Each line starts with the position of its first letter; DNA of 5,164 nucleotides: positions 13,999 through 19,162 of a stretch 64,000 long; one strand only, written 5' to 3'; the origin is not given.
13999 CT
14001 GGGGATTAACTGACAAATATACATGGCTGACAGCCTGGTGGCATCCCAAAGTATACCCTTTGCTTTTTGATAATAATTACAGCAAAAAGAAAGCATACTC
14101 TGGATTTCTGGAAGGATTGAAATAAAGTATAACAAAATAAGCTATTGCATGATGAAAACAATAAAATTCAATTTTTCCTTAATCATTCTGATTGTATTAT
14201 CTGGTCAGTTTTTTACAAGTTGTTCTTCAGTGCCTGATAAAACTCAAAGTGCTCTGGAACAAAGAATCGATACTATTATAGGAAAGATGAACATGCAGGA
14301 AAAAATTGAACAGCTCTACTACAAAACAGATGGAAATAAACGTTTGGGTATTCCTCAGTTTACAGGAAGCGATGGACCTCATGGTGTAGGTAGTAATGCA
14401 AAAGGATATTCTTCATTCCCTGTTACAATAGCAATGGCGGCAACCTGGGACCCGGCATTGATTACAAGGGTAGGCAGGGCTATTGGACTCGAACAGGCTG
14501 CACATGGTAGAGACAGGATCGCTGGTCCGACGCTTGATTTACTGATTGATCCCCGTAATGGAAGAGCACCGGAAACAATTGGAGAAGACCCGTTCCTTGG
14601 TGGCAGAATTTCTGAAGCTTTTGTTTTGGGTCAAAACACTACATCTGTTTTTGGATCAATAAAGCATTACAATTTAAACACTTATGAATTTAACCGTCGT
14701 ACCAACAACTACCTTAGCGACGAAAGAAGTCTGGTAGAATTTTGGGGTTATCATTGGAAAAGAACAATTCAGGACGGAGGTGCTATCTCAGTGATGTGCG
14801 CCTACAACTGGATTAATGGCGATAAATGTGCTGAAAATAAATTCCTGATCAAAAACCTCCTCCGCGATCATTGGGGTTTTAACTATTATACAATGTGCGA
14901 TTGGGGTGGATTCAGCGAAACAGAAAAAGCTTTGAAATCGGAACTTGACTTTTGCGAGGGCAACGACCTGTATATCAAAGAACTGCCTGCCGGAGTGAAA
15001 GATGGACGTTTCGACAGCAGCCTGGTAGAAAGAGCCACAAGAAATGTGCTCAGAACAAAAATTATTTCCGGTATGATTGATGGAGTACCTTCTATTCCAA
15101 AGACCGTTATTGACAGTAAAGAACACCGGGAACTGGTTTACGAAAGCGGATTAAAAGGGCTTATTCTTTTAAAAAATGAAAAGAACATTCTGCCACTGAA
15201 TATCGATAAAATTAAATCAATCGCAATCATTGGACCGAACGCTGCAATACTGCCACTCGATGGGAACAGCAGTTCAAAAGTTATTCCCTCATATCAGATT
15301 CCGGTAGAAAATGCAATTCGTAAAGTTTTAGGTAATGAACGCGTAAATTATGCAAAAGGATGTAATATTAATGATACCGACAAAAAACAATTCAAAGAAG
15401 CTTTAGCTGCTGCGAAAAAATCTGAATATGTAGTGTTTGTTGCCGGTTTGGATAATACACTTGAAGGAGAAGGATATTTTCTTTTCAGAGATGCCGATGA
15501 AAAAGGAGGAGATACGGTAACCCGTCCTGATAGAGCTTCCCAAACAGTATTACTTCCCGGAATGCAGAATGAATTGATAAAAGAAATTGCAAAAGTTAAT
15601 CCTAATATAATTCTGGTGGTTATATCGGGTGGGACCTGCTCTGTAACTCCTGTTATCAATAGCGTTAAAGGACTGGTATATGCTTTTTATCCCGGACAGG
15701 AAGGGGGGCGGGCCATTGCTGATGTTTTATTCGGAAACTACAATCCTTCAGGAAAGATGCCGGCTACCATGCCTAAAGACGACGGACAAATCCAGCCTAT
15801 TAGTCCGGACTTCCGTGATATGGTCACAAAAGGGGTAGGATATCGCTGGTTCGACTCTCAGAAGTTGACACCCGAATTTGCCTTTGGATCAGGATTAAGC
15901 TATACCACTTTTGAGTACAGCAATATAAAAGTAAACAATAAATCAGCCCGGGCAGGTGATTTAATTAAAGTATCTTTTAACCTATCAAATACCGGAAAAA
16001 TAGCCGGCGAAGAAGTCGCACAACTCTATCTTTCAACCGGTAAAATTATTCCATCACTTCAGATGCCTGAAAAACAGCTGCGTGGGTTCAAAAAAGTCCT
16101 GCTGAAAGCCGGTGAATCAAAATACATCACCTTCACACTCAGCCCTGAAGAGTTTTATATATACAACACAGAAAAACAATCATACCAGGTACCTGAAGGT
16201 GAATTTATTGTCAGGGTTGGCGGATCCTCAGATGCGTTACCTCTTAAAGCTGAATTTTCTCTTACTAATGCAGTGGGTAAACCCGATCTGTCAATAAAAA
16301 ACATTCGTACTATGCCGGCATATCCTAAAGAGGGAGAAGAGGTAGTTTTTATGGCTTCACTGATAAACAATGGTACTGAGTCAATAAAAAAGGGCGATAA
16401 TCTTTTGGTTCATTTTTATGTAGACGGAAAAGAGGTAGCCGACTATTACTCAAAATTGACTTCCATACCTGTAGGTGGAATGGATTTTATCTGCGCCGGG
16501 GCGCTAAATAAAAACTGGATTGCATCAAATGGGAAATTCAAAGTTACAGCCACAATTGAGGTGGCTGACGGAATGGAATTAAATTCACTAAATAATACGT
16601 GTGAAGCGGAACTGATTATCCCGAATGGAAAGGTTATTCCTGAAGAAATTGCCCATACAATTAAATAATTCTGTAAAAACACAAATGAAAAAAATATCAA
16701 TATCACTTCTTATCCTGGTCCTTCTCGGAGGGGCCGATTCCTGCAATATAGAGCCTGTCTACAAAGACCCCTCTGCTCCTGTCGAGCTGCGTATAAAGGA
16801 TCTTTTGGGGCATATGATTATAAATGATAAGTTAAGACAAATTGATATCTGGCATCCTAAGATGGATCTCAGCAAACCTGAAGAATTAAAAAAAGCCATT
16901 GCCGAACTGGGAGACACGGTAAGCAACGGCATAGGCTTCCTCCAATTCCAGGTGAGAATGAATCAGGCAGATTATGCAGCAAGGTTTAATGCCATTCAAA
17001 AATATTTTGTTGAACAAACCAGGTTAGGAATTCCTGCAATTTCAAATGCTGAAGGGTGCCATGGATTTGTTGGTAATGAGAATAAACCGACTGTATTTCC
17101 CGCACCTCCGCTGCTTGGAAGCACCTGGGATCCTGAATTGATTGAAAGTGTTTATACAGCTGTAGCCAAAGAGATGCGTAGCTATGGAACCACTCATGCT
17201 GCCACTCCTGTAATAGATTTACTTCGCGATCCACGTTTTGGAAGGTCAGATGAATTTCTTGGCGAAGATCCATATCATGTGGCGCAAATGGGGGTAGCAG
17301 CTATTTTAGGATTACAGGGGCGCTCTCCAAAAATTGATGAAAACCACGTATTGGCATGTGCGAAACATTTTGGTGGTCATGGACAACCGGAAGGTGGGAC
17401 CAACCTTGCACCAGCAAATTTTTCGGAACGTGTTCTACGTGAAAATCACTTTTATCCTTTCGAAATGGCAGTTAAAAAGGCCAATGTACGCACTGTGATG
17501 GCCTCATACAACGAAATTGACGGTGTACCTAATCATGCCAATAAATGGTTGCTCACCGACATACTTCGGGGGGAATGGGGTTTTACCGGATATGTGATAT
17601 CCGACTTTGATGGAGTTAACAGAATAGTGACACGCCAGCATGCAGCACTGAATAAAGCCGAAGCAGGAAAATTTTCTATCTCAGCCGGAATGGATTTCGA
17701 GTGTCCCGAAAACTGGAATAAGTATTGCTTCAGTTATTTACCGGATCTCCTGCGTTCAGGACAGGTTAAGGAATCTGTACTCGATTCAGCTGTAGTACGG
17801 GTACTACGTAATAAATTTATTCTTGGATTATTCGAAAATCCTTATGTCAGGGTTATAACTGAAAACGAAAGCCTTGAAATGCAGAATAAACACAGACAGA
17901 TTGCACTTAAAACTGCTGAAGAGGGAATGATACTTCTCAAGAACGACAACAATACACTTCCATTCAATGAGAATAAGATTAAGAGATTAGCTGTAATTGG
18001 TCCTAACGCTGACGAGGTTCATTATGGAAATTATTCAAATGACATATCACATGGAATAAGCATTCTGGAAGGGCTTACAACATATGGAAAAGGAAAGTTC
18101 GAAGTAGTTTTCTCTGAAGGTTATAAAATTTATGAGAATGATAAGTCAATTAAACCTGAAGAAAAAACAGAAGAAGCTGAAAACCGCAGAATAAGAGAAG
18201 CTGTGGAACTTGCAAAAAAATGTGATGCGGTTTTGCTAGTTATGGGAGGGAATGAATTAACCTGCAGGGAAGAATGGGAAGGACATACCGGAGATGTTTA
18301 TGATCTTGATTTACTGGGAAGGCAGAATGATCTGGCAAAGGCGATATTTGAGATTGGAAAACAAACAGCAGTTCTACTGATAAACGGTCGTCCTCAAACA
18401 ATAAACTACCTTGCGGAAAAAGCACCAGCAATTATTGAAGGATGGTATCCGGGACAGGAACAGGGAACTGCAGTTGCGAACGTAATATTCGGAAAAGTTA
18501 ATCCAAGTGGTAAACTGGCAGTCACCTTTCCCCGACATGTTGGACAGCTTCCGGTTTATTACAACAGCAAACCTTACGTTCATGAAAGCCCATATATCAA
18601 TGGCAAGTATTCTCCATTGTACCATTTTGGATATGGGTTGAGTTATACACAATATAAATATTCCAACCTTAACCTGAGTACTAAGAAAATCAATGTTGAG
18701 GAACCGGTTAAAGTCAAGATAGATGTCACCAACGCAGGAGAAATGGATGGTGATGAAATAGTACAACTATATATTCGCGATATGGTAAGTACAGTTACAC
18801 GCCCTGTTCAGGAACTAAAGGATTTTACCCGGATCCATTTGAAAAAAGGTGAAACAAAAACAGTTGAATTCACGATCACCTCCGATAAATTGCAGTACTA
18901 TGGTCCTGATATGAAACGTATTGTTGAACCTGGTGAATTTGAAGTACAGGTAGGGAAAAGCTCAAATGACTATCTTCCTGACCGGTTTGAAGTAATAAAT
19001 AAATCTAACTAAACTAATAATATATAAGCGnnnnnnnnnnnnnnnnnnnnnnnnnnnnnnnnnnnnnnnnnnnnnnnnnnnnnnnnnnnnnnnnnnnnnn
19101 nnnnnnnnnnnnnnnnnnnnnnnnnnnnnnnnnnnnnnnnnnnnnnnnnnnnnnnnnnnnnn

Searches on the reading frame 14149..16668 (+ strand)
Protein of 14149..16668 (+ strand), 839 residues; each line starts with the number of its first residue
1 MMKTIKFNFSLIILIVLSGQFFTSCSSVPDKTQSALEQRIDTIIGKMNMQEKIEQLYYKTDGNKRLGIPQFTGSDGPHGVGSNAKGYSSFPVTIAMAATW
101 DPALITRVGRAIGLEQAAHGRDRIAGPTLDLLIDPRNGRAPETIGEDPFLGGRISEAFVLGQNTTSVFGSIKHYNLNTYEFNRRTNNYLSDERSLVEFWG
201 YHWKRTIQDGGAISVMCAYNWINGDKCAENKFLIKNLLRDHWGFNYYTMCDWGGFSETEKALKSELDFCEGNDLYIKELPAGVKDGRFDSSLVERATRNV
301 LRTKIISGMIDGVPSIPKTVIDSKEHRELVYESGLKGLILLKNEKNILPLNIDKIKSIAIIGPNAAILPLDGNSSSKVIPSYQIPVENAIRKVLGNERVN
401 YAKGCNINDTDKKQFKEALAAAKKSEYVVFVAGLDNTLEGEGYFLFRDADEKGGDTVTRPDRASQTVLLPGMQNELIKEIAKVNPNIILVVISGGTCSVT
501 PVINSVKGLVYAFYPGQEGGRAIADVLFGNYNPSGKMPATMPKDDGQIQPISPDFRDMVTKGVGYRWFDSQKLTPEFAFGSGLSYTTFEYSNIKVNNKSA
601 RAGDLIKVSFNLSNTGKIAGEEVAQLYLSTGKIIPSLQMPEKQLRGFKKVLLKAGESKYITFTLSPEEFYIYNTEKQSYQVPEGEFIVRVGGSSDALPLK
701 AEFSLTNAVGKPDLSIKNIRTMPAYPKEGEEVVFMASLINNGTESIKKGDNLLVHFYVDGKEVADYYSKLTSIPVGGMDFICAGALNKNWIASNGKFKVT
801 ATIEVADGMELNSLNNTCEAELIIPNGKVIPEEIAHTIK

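Call 50: search_protein_families(library=pfam, proteins=[window:14149-16668:+], max_evalue=0.01)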
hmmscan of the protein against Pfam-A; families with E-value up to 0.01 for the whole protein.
window:14149-16668:+ (839 aa): 4 families
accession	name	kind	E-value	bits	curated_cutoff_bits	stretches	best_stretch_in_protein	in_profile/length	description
PF01915.27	Glyco_hydro_3_C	-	2.6e-51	174.9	31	1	339-585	2-200/200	Glycosyl hydrolase family 3 C-terminal domain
PF00933.27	Glyco_hydro_3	-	2.5e-28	99.9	27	1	51-261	43-261/316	Glycosyl hydrolase family 3 N terminal domain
PF14310.12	Fn3-like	-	3.5e-20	72.3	25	1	622-694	1-71/71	Fibronectin type III-like domain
PF07705.17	CARDB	-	5.2e-06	27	22.7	0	711-766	1-52/101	CARDB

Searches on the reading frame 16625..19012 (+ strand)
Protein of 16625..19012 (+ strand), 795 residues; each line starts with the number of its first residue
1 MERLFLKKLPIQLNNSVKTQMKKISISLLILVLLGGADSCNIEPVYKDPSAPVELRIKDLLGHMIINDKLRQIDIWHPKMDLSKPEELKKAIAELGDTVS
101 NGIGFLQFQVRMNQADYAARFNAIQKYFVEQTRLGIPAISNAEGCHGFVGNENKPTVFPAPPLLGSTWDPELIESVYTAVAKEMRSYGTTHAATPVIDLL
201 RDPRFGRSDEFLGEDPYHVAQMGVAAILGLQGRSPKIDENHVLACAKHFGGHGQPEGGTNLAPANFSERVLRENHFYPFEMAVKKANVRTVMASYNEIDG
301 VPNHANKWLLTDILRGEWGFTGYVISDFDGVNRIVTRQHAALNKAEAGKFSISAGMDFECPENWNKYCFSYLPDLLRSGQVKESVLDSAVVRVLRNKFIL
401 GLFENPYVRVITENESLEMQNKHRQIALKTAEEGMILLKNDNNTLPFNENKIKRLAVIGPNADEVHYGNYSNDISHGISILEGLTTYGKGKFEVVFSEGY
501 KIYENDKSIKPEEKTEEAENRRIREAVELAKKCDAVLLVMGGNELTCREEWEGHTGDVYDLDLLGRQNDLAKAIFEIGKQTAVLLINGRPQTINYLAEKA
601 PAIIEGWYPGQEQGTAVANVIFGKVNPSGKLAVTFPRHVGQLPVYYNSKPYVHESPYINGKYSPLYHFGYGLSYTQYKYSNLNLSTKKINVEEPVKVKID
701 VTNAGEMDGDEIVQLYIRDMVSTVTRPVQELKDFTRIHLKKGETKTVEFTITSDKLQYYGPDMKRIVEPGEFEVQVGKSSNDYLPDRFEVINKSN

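Call 50: search_protein_families(library=pfam, proteins=[window:16625-19012:+], max_evalue=0.01)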
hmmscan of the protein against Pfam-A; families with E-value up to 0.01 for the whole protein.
window:16625-19012:+ (795 aa): 3 families
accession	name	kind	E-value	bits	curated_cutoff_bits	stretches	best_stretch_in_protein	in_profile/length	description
PF00933.27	Glyco_hydro_3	-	3.9e-60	204.4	27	1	69-395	5-315/316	Glycosyl hydrolase family 3 N terminal domain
PF01915.27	Glyco_hydro_3_C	-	1.6e-53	182.1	31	1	435-674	1-200/200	Glycosyl hydrolase family 3 C-terminal domain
PF14310.12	Fn3-like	-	1.1e-25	89.9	25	1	711-780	1-71/71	Fibronectin type III-like domain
